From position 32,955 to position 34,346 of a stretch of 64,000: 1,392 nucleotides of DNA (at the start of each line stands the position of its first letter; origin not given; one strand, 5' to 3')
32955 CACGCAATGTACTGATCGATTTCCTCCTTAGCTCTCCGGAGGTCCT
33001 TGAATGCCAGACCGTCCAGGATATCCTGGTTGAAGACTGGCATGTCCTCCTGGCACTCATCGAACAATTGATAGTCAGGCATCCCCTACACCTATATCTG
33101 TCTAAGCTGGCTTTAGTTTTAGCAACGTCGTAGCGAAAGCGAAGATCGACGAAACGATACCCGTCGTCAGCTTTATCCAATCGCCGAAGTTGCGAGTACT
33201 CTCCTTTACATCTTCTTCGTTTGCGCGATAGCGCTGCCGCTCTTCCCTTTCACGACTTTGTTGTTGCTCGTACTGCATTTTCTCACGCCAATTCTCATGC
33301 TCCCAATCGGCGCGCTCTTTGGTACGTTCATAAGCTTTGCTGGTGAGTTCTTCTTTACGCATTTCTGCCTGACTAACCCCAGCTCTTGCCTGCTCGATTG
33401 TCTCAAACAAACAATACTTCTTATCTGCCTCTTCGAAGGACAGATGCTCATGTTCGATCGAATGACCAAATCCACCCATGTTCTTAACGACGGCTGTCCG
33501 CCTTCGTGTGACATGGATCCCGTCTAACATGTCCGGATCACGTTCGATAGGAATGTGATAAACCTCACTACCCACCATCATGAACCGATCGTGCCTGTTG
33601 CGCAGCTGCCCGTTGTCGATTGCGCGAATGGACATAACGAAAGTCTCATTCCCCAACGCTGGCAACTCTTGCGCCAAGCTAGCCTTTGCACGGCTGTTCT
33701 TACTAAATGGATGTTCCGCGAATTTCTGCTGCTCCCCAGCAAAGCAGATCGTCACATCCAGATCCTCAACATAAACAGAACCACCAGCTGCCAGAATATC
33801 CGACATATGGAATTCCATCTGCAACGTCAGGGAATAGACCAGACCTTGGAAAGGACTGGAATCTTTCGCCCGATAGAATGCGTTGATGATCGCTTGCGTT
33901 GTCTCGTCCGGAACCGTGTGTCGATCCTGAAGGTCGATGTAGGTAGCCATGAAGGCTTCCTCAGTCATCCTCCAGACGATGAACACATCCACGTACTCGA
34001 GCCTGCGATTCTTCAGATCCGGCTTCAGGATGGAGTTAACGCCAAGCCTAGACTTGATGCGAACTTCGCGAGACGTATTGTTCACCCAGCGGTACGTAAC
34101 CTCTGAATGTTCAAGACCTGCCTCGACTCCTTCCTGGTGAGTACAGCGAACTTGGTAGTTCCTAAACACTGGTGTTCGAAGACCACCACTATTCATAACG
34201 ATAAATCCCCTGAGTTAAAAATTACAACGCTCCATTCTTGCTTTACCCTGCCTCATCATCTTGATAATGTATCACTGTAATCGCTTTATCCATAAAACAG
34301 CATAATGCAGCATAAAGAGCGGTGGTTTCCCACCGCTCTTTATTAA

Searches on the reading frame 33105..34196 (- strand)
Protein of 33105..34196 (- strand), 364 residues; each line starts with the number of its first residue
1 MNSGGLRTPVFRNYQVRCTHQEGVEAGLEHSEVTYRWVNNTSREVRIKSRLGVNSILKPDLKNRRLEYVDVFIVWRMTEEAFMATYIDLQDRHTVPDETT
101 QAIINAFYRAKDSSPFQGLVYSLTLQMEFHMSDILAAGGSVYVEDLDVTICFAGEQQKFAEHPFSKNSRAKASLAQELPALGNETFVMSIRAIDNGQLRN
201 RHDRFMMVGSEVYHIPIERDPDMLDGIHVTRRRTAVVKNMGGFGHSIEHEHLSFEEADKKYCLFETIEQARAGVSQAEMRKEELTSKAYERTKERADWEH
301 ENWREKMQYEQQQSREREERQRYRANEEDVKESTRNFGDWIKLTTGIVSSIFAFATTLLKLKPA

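Call 70: search_protein_families(library=phrogs, proteins=[window:33105-34196:-], max_evalue=0.0001)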
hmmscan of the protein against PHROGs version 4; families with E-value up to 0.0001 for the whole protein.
window:33105-34196:- (364 aa): 2 families
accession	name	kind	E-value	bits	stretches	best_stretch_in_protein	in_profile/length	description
phrog_7727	-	unknown function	3.1e-24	86.6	1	31-329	30-320/377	-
phrog_7286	-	unknown function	6.2e-06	26.4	1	31-329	24-300/342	-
